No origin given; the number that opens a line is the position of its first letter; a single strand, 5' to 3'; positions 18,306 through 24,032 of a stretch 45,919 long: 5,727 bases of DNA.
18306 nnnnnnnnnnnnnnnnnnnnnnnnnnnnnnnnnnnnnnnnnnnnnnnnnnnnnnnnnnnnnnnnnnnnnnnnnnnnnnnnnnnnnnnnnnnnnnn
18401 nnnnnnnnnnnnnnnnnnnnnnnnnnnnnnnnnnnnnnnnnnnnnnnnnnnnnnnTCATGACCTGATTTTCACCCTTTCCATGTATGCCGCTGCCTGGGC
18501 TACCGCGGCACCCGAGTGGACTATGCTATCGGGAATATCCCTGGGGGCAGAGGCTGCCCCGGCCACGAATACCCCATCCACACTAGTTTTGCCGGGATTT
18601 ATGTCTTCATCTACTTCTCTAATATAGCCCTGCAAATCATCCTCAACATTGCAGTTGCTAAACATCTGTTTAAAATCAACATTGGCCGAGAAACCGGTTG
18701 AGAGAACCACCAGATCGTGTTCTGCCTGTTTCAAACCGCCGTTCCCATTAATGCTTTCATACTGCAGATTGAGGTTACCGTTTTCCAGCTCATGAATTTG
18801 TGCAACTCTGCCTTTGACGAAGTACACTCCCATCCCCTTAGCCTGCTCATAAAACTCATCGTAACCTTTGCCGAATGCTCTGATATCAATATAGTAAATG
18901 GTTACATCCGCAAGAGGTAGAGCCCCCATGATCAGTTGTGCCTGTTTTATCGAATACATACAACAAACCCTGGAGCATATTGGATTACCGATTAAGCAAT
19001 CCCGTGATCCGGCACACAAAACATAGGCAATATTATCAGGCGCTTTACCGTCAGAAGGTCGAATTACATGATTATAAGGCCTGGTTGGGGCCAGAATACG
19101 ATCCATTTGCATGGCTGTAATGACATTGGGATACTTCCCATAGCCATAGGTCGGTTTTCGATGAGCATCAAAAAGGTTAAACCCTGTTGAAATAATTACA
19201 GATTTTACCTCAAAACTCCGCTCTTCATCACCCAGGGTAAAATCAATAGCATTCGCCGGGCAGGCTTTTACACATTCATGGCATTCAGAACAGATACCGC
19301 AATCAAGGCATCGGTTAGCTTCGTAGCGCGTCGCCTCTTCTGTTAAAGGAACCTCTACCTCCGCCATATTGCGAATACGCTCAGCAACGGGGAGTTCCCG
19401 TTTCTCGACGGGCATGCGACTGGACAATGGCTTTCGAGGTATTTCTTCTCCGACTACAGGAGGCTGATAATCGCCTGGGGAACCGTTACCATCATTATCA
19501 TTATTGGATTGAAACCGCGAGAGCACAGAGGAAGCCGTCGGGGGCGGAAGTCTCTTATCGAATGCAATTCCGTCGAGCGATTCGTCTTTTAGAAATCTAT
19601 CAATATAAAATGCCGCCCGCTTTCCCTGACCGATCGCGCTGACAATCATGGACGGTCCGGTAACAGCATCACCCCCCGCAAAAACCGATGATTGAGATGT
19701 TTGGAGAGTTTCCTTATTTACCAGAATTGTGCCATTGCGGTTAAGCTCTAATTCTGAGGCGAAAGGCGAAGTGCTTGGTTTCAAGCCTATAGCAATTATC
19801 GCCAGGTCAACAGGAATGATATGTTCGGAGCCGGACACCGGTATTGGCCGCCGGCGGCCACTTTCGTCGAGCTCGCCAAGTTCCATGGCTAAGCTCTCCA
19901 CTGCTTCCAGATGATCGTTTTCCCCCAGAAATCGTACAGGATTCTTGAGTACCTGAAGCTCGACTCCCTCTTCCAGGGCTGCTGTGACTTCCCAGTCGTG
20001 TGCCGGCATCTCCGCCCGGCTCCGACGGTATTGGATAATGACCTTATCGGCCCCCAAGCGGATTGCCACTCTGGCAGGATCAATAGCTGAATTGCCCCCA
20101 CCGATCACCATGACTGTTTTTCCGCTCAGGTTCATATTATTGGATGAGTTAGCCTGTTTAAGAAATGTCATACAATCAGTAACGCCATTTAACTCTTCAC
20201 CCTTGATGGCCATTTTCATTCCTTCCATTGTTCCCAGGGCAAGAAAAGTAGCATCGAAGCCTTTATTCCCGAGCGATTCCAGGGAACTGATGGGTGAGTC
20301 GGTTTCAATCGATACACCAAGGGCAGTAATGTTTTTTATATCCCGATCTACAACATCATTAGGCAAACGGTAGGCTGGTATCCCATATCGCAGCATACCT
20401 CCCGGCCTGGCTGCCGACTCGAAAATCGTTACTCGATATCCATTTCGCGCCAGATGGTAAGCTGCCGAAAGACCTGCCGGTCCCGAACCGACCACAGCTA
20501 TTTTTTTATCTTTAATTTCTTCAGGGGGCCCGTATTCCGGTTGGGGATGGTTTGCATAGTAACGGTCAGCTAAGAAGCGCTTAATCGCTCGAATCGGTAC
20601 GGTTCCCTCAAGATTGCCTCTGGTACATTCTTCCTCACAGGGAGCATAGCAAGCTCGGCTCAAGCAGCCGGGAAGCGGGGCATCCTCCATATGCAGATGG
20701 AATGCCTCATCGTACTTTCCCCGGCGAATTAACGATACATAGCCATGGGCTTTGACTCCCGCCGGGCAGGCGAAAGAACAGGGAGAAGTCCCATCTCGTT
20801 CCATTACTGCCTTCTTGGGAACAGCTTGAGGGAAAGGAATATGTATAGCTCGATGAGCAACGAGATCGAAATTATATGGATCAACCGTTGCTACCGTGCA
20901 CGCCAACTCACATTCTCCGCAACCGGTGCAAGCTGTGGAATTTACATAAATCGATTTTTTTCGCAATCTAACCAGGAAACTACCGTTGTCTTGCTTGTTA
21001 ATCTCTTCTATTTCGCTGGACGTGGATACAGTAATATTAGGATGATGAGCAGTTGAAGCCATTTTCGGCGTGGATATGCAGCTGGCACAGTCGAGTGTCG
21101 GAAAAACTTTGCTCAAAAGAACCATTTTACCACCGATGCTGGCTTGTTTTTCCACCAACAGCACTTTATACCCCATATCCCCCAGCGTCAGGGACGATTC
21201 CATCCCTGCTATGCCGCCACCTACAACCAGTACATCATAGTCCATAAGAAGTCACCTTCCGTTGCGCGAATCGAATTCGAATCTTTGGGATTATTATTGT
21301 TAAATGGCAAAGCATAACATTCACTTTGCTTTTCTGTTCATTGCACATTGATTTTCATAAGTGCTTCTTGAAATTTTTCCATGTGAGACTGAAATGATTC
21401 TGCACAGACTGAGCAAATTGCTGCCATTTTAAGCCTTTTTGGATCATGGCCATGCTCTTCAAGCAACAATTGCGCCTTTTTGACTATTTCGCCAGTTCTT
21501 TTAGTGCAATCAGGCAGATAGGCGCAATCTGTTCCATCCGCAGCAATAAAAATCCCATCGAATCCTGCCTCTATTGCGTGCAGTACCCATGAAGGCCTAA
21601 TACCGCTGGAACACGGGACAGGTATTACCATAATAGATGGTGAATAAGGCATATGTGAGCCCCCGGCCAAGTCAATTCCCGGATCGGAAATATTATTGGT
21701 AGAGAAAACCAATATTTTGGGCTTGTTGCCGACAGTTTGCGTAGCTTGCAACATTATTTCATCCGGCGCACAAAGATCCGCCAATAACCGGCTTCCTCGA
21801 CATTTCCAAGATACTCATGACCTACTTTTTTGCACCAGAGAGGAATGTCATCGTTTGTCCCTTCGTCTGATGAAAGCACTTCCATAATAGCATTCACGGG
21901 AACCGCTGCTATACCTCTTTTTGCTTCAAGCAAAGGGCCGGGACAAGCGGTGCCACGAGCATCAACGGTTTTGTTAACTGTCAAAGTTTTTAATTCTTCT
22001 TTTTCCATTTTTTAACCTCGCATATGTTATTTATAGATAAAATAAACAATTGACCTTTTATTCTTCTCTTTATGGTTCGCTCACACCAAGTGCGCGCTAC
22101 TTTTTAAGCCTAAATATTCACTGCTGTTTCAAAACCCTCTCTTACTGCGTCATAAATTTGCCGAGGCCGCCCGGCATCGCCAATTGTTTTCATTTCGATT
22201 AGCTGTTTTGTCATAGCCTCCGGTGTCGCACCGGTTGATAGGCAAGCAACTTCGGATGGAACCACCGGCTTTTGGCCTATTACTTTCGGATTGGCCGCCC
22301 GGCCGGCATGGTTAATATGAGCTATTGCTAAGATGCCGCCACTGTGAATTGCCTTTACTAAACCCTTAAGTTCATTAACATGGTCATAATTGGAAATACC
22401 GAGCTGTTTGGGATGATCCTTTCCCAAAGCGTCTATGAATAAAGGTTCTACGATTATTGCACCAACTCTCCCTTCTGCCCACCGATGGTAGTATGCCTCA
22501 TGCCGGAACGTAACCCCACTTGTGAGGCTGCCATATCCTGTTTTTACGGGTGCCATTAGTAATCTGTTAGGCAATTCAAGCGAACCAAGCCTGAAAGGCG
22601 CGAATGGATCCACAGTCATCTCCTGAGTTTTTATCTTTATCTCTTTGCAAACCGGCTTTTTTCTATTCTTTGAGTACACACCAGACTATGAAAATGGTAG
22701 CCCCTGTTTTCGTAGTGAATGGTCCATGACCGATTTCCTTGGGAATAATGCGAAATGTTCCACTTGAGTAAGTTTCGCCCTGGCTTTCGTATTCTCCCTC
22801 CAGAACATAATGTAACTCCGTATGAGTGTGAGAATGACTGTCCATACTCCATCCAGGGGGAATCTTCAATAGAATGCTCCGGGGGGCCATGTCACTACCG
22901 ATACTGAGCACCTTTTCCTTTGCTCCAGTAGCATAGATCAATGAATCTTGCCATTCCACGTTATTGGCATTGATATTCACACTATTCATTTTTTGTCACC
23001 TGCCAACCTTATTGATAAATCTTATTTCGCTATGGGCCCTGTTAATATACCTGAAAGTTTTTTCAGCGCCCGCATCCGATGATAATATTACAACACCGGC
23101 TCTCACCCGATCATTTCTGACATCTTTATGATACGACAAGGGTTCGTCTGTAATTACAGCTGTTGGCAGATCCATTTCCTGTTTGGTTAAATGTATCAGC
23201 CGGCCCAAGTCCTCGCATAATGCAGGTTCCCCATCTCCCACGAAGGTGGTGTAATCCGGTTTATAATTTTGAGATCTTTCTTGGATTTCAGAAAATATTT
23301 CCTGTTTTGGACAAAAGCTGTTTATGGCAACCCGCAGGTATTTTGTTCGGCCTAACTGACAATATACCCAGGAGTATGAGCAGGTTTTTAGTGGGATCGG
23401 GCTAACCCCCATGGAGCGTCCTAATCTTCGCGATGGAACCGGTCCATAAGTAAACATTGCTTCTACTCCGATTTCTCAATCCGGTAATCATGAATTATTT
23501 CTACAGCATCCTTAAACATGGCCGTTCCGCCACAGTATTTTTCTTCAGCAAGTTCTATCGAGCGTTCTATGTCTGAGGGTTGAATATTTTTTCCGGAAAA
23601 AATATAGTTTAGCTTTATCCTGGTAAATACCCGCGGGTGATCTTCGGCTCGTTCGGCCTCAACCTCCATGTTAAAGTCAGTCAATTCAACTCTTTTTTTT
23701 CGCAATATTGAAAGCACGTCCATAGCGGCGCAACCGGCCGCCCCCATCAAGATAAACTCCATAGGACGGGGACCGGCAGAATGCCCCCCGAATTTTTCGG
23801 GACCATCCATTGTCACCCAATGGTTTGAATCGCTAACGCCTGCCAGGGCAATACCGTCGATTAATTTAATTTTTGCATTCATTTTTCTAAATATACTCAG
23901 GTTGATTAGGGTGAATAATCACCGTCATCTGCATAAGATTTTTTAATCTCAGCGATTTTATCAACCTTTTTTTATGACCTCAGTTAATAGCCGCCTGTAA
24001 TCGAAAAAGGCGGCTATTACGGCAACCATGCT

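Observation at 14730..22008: Non-canonical Hdr-type operon bracketed by sulfur-carrier genes (TusA, MvhD, HdrA::GltD, HdrA, 79-aa ORF, HdrC, HdrB, DsrE)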

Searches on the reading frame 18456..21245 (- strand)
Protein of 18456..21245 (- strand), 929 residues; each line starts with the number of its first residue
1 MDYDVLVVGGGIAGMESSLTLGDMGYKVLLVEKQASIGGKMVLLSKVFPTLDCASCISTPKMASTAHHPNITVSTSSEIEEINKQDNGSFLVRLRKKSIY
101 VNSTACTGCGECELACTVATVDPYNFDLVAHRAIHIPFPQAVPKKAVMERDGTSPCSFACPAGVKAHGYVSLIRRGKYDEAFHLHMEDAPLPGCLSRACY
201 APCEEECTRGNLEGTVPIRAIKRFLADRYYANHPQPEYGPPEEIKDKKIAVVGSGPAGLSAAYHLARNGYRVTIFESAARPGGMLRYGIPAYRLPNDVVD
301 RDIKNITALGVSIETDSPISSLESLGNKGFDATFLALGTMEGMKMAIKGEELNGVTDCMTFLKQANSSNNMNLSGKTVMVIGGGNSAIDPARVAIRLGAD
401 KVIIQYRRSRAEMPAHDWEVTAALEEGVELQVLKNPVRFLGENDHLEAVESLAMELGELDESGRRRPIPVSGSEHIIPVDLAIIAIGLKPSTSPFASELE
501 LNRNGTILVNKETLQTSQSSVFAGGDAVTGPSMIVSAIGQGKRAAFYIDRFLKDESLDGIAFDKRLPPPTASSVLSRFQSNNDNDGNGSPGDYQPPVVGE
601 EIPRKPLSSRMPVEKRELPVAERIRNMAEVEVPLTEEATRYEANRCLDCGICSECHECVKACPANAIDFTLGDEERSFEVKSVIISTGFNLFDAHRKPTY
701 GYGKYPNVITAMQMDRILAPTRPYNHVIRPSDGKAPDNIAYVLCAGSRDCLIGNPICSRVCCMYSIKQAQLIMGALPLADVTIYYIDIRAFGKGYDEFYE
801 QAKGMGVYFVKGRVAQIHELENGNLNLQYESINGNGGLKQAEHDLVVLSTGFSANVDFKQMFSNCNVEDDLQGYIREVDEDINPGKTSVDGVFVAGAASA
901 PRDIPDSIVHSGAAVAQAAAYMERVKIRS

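Call 3: search_protein_families(library=pfam, proteins=[window:18456-21245:-], max_evalue=0.01)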
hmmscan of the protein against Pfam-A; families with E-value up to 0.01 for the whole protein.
window:18456-21245:- (929 aa): 28 families (the best 25 are shown)
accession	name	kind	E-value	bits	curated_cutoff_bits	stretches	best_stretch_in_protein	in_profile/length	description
PF07992.20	Pyr_redox_2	-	1.4e-48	166.3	26.1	3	248-541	2-291/291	Pyridine nucleotide-disulphide oxidoreductase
PF13738.12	Pyr_redox_3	-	2.9e-20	73.2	30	1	364-525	153-305/305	Pyridine nucleotide-disulphide oxidoreductase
PF13450.12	NAD_binding_8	-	4.7e-18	65.7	21.9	2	251-286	1-36/68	NAD(P)-binding Rossmann-like domain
PF12831.13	FAD_oxidored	-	1.2e-17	64.8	27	2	4-42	1-39/416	FAD dependent oxidoreductase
PF01266.30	DAO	-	2.3e-14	54.2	27.9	2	248-283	1-37/353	FAD dependent oxidoreductase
PF14691.11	Fer4_20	-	3.8e-14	52.9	25.8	2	154-231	30-110/113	Dihydroprymidine dehydrogenase domain II, 4Fe-4S cluster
PF00890.30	FAD_binding_2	-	4e-13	49.8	20.4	2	4-41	1-38/414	FAD binding domain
PF00070.33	Pyr_redox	-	5.8e-13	49.6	22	1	248-282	1-35/82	Pyridine nucleotide-disulphide oxidoreductase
PF01946.23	Thi4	-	1.3e-12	47.9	26.2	2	245-286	16-58/235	Thi4 family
PF03486.20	HI0933_like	-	2.9e-12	47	50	2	248-283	2-37/244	HI0933-like protein Rossmann domain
PF01134.28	GIDA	-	6.5e-11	42.3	22.1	2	4-36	1-33/391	Glucose inhibited division protein A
PF01494.25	FAD_binding_3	-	1.4e-09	38.1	22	2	248-279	3-34/349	FAD binding domain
PF01262.27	AlaDh_PNT_C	-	3.6e-08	33.5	23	0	377-412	30-65/214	Alanine dehydrogenase/PNT, C-terminal domain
PF01593.30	Amino_oxidase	-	2e-07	31.1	19.8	1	257-283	2-28/443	Flavin containing amine oxidoreductase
PF13241.12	NAD_binding_7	-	3.2e-07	31.3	22.1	0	244-278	5-39/104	Putative NAD(P)-binding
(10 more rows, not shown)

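Call 4: search_protein_families(library=ncbifam, proteins=[window:18456-21245:-], max_evalue=0.01)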
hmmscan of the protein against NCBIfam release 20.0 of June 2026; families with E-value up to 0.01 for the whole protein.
window:18456-21245:- (929 aa): 194 families (the best 25 are shown)
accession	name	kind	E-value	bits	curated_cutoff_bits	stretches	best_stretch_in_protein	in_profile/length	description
NF009410.0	PRK12771.1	subfamily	5.8e-149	497.3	516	2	144-669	38-531/566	NAD(P)-binding protein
NF040770.1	hetero_SS_HdrA2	exception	1.5e-139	466.4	1100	2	645-927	283-565/777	CoB-CoM heterodisulfide reductase HdrA2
NF009454.0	PRK12814.1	equivalog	1.1e-127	427.1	916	2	151-557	99-505/657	putative NADPH-dependent glutamate synthase small subunit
NF009414.0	PRK12778.1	equivalog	6.2e-111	371.9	1103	2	154-554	337-751/752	bifunctional dihydroorotate dehydrogenase B NAD binding subunit/NADPH-dependent glutamate synthase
NF041778.1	hetero_SS_HdrA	equivalog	1.5e-100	337.2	1400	2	644-923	293-571/771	ferredoxin:CoB-CoM heterodisulfide reductase subunit HdrA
TIGR01316.1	gltA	equivalog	1.6e-96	323.9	471.75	2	149-552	31-449/449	NADPH-dependent glutamate synthase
TIGR03315.1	Se_ygfK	equivalog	1.6e-95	320.5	835.3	1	154-552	445-836/1012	putative selenate reductase subunit YgfK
NF041891.1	hdrA_Methbact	equivalog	5.4e-89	299.4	1300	2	646-923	281-557/762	ferredoxin:CoB-CoM heterodisulfide reductase subunit HdrA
TIGR01318.1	gltD_gamma_fam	subfamily_domain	4.6e-87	292.5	482.95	1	152-552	46-465/467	glutamate synthase, small subunit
NF010590.0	PRK13984.1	equivalog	5.8e-82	275.7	946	1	156-555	198-609/611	putative oxidoreductase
NF009408.0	PRK12769.1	equivalog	2.5e-81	273.7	1003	2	152-555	232-654/659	formate-dependent uric acid utilization protein AegA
NF009409.0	PRK12770.1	subfamily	5.9e-78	262.4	343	1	242-555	14-353/360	putative glutamate synthase subunit beta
TIGR01317.1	GOGAT_sm_gam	subfamily_domain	1.4e-74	251.7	447.7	3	152-556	48-482/485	glutamate synthase small subunit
NF009415.0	PRK12779.1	equivalog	2.1e-72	244.4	1519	1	157-546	211-620/944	putative bifunctional glutamate synthase subunit beta/2-polyprenylphenol hydroxylase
NF009413.0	PRK12775.1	equivalog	7.6e-69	232.6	1895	1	156-554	341-756/1006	putative trifunctional 2-polyprenylphenol hydroxylase/glutamate synthase subunit beta/ferritin domain-containing protein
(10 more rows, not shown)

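Call 7: find_encoding_contigs(protein=window:18456-21245:-, flank=10000, max_places=6)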
Protein window:18456-21245:- (929 aa): no gene with exactly this product is on record in the collection.

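Call 21: search_solved_structures(query=window:18456-21245:-, max_evalue=1e-10)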
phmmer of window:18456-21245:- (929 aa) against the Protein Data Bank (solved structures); distinct sequences matched with E-value up to 1e-10: 19.
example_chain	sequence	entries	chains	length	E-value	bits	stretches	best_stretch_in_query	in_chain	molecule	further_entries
9n5u_A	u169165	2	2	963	1.5e-106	360.8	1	151-660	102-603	NfnA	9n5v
9sfi_A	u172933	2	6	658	3.4e-105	356.3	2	650-920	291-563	CoB--CoM heterodisulfide reductase iron-sulfur subunit A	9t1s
9bov_A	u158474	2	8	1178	1.7e-100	340.7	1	151-554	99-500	Molybdopterin oxidoreductase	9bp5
5odc_A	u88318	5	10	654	9.7e-99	334.9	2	648-922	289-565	Heterodisulfide reductase, subunit A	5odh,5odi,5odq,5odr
8rvv_A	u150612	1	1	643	9.6e-98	331.6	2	647-924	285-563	H(2):CoB-CoM heterodisulfide,ferredoxin reductase subunit A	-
8rvu_a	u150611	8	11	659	1e-97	331.5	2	647-924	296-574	H(2):CoB-CoM heterodisulfide,ferredoxin reductase subunit A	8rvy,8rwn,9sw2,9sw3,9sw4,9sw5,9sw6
8oh5_C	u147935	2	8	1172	6.2e-95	322.3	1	151-553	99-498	Formate dehydrogenase-O, major subunit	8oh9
7bkb_A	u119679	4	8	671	1.5e-84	288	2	647-918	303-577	CoB--CoM heterodisulfide reductase iron-sulfur subunit A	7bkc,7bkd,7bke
4ylf_B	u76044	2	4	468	1.3e-83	284.9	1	153-554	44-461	Dihydropyrimidine dehydrogenase subunit A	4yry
5jca_L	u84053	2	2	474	1.9e-76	261.2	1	154-555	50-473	NADH-dependent Ferredoxin:NADP Oxidoreductase (NfnI) subunit alpha | NADH-dependent Ferredoxin:NADP Oxidoreductase subunit alpha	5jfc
5vj7_A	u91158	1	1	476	8.9e-68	232.5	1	154-553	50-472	Oxidoreductase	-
6s6s_G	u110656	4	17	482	1.3e-56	195.5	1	156-555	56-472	Glutamate synthase [NADPH] small chain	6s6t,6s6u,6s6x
2vdc_G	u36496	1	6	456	2.5e-54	188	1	152-555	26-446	GLUTAMATE SYNTHASE [NADPH] SMALL CHAIN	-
7mfm_I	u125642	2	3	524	8.6e-48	166.4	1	160-556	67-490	Glutamate synthase (NADPH) small chain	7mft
6tjr_A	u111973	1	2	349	1e-40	142.9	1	674-919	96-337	Fumarate reductase/succinate dehydrogenase flavoprotein domain protein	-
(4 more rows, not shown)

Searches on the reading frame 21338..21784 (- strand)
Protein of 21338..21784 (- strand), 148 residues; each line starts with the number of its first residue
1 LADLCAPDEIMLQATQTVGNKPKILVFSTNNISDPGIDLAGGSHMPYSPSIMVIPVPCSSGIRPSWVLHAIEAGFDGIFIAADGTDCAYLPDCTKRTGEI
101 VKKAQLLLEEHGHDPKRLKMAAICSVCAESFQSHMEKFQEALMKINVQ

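Call 3: search_protein_families(library=pfam, proteins=[window:21338-21784:-], max_evalue=0.01)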
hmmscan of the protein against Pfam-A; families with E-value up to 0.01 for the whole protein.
window:21338-21784:- (148 aa): 1 family
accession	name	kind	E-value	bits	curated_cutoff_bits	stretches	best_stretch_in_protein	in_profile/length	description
PF02662.21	FlpD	-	7.8e-28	97.4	22.3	1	24-145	1-122/123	Methyl-viologen-reducing hydrogenase, delta subunit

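Call 4: search_protein_families(library=ncbifam, proteins=[window:21338-21784:-], max_evalue=0.01)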
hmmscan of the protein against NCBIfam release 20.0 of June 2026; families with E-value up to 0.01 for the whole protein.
window:21338-21784:- (148 aa): 4 families
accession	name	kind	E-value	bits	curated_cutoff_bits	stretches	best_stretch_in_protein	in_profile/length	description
NF040770.1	hetero_SS_HdrA2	exception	8.7e-20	70.4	1100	1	14-146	640-772/777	CoB-CoM heterodisulfide reductase HdrA2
NF045873.1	F420_non_VhuD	exception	2.1e-12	47.3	215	1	22-145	2-125/132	F420-non-reducing hydrogenase iron-sulfur subunit VhuD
NF041891.1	hdrA_Methbact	equivalog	8.8e-08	30.8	1300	1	21-143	643-759/762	ferredoxin:CoB-CoM heterodisulfide reductase subunit HdrA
NF041778.1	hetero_SS_HdrA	equivalog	0.0017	16.2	1400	1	17-86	649-718/771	ferredoxin:CoB-CoM heterodisulfide reductase subunit HdrA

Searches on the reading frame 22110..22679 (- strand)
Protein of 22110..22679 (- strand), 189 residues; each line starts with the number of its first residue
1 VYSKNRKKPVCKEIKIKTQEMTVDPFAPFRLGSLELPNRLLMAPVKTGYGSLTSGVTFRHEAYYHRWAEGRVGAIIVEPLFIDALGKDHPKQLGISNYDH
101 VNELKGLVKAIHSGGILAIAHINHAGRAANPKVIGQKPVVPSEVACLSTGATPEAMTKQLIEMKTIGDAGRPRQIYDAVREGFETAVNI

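Call 40: search_protein_families(library=pfam, proteins=[window:22110-22679:-], max_evalue=0.001)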
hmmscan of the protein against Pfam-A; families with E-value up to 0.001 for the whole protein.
window:22110-22679:- (189 aa): 1 family
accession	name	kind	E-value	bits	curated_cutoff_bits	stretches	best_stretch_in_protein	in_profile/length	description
PF00724.26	Oxidored_FMN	-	2.3e-18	67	27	1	26-150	3-129/342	NADH:flavin oxidoreductase / NADH oxidase family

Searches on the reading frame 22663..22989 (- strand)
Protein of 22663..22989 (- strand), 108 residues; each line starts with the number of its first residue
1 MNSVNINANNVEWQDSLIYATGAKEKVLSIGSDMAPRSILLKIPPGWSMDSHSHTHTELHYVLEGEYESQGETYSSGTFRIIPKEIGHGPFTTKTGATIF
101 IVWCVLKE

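Call 40: search_protein_families(library=pfam, proteins=[window:22663-22989:-], max_evalue=0.001)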
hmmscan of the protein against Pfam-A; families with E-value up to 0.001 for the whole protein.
window:22663-22989:- (108 aa): 3 families
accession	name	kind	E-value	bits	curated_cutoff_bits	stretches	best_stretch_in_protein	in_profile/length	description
PF12973.13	Cupin_7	-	1.5e-14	54.2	27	1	4-101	4-99/105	ChrR Cupin-like domain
PF07883.17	Cupin_2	-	9.6e-08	32.1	27.2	1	41-102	3-68/70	Cupin domain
PF14499.12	DUF4437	-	0.00063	19.4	24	1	4-101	137-241/250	Domain of unknown function (DUF4437)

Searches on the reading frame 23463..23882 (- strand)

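Call 40: search_protein_families(library=pfam, proteins=[window:23463-23882:-], max_evalue=0.001)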
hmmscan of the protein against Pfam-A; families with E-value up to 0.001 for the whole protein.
window:23463-23882:- (139 aa): 1 family
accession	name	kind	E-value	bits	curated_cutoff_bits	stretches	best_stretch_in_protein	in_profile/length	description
PF02566.24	OsmC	-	4.5e-20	72.4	27.5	1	33-130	1-98/100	OsmC-like protein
